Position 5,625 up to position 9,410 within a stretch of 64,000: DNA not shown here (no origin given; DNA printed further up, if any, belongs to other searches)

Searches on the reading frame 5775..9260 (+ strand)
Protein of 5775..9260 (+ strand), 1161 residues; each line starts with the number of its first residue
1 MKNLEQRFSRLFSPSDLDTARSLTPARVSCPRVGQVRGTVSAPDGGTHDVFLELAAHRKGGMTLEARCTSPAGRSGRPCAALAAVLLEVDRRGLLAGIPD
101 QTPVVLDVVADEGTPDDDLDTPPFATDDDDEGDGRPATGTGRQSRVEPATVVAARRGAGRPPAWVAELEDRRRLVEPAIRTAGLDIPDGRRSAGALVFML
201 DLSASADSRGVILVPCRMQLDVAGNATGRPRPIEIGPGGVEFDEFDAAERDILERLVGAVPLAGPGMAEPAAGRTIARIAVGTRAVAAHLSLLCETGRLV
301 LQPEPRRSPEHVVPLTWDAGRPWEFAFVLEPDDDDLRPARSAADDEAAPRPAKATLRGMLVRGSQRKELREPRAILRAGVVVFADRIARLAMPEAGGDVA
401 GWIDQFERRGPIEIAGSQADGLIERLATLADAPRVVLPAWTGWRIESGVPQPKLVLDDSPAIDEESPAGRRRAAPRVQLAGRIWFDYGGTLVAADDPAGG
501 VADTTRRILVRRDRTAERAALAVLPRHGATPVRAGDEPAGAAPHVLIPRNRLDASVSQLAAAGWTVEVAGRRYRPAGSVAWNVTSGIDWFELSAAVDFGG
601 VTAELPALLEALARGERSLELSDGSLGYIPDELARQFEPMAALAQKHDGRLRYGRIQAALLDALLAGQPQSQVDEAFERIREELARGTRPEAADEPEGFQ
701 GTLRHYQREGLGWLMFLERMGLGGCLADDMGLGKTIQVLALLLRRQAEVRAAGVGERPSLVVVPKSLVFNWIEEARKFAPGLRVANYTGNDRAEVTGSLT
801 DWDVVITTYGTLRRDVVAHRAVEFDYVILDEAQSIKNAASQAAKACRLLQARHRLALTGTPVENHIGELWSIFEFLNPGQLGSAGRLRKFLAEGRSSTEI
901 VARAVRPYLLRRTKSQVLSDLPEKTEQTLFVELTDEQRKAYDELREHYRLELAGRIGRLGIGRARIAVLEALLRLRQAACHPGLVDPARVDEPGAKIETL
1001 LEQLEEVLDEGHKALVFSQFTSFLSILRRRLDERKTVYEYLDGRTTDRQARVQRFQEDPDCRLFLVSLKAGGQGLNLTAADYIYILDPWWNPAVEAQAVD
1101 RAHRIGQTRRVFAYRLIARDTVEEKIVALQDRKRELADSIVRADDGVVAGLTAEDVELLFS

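Call 70: search_protein_families(library=pfam, proteins=[window:5775-9260:+], max_evalue=0.001)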
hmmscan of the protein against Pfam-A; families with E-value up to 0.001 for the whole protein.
window:5775-9260:+ (1161 aa): 3 families
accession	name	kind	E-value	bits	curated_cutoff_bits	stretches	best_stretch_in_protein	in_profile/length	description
PF00176.29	SNF2-rel_dom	-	5.3e-65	219.8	24.9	1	706-984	1-290/290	SNF2-related domain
PF00271.37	Helicase_C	-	1e-19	71.3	23.5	1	998-1106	4-110/110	Helicase conserved C-terminal domain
PF00270.35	DEAD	-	2e-07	31.3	26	1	730-862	23-161/167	DEAD/DEAH box helicase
